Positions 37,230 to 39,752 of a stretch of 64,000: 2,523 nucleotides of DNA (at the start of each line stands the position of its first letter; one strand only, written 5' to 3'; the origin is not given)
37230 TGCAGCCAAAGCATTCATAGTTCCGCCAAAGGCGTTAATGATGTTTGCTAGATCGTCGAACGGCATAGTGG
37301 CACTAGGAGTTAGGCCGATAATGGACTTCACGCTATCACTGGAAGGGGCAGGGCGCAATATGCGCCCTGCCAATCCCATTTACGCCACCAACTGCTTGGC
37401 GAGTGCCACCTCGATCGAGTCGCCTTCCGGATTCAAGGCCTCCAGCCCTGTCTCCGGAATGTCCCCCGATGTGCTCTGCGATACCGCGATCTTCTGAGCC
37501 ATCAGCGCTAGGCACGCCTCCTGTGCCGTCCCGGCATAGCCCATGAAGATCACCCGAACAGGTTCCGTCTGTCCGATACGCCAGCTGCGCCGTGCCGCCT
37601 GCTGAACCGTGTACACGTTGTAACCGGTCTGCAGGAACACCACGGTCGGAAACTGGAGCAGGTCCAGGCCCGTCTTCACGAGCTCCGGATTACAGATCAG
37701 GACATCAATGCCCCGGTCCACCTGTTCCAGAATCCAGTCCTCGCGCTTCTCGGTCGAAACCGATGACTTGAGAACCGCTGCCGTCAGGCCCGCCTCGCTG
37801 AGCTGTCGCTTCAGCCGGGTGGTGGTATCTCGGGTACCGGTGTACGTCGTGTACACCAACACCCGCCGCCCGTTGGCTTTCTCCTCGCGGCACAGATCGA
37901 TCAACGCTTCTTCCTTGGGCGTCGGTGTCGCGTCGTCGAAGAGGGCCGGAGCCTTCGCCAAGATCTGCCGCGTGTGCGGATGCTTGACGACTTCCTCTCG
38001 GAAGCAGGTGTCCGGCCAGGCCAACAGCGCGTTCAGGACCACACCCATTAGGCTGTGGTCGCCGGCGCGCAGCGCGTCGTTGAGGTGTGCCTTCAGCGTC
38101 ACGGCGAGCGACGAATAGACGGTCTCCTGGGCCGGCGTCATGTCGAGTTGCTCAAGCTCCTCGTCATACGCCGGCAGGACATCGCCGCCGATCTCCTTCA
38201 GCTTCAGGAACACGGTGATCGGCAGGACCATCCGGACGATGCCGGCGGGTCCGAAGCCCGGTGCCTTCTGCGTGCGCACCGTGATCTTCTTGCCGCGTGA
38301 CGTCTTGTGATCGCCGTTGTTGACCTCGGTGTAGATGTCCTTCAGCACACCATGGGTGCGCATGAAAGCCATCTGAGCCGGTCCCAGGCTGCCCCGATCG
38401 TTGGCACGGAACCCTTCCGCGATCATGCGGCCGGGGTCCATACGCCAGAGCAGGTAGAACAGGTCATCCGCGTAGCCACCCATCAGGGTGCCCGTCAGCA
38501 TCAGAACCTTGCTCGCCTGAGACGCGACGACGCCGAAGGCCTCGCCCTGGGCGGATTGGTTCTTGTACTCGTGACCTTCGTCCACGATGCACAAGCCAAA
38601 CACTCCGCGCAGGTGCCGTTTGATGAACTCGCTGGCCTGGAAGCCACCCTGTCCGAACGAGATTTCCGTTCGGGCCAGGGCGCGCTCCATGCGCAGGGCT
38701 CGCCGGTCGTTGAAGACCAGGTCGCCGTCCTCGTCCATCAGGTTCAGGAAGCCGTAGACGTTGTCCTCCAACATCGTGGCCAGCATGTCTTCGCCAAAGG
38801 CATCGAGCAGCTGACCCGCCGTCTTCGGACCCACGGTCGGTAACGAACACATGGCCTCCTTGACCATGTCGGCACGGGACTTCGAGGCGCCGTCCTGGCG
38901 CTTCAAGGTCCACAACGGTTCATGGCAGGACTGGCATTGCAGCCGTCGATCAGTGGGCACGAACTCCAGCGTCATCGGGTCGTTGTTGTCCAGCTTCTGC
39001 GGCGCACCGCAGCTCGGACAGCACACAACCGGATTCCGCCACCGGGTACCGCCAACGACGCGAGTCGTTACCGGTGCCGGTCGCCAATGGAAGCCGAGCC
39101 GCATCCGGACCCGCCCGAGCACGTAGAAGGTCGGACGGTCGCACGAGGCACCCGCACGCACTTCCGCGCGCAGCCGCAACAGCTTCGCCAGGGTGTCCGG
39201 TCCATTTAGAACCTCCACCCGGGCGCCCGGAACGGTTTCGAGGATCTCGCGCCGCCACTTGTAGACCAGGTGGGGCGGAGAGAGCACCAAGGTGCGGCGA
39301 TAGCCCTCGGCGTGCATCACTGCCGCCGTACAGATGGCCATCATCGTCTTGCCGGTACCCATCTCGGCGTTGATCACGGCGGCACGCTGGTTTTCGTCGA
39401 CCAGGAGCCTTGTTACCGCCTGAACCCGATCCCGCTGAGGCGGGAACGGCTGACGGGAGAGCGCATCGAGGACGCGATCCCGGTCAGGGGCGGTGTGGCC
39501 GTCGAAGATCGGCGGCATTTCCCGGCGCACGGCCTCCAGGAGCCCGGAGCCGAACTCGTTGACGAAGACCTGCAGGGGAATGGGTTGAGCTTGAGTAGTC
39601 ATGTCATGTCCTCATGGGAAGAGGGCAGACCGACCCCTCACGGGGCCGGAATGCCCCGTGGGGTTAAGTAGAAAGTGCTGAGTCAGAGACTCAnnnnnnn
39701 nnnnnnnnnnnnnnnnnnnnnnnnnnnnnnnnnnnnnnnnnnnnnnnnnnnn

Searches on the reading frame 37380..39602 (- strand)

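Call 55: search_protein_families(library=pfam, proteins=[window:37380-39602:-], max_evalue=0.0001)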
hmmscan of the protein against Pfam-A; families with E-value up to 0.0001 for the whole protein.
window:37380-39602:- (740 aa): 4 families
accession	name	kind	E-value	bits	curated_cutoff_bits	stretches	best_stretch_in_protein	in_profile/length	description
PF00176.29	SNF2-rel_dom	-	1.2e-08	34.9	24.9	0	70-132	14-84/290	SNF2-related domain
PF00271.37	Helicase_C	-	2.2e-08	34.7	23.5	1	563-677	2-110/110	Helicase conserved C-terminal domain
PF04851.21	ResIII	-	3.6e-08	33.9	22.5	1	54-132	6-88/164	Type III restriction enzyme, res subunit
PF00270.35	DEAD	-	9e-07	29.2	26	0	61-109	6-53/167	DEAD/DEAH box helicase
